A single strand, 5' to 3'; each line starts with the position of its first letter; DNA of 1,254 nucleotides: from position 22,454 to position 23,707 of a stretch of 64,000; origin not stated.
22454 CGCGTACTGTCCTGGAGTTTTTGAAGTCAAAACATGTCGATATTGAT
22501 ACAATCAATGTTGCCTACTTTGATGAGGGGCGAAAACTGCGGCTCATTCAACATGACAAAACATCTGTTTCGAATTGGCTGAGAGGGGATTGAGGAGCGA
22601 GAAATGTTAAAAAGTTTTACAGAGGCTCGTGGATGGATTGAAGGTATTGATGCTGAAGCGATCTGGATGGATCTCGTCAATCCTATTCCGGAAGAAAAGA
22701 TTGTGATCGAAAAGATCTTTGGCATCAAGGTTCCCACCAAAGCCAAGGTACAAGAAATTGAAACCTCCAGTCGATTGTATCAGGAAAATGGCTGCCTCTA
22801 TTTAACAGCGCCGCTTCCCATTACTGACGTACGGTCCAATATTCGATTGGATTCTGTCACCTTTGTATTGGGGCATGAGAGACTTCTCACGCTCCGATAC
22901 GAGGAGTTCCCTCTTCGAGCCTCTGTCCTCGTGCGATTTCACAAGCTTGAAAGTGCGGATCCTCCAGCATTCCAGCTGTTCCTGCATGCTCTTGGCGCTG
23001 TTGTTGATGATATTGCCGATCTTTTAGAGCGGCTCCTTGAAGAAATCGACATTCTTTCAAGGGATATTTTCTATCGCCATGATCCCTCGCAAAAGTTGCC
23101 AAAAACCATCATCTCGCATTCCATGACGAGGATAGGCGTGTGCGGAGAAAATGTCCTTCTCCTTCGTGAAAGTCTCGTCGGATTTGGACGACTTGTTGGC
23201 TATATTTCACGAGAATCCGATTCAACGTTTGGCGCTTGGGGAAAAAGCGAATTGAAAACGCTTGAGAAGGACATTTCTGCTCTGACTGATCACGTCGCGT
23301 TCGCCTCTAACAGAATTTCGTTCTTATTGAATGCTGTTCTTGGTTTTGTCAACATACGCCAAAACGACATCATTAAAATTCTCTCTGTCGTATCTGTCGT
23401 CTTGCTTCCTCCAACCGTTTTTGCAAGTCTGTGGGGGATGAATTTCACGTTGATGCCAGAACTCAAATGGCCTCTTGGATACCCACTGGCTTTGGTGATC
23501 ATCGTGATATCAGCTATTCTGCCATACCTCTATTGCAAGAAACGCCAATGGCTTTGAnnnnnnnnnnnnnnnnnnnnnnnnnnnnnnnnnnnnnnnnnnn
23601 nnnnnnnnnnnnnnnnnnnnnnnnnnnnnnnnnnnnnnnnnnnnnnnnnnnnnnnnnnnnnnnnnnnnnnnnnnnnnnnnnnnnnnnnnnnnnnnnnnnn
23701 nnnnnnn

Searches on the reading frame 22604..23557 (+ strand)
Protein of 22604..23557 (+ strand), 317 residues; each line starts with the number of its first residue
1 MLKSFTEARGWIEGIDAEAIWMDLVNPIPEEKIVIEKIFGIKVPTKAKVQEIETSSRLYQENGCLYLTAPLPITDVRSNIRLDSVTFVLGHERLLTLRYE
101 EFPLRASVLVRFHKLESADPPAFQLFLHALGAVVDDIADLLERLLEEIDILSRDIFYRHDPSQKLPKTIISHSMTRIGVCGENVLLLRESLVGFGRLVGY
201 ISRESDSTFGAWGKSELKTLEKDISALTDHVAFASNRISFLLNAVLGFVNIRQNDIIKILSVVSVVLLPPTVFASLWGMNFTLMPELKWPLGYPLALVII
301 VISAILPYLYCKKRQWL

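Call 13: search_protein_families(library=pfam, proteins=[window:22604-23557:+], max_evalue=0.001)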
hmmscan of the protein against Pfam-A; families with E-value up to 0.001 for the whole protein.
window:22604-23557:+ (317 aa): 1 family
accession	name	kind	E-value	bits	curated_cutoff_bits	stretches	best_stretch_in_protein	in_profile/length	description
PF01544.23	CorA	-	1.6e-42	146.3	27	1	17-313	2-292/292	CorA-like Mg2+ transporter protein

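Call 81: find_related_loci(query=window:22604-23557:+, collection=genome_contigs, flank=10000)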
Query window:22604-23557:+ (317 aa) in genome_contigs; peptide patterns used: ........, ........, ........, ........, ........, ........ (x = any residue, [..] = any of these).
73 stretches matched a pattern; 1 encode a relative of the query (tblastn E <= 1e-3); 1 distinct loci.
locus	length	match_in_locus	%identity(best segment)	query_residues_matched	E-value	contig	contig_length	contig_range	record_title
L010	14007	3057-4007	66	1-317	2e-144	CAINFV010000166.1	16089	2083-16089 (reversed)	MAG: Chlamydiia bacterium isolate AlinenSediments_bin-4567 genome assembly, contig: bin-4567:166/284, whole genome shotg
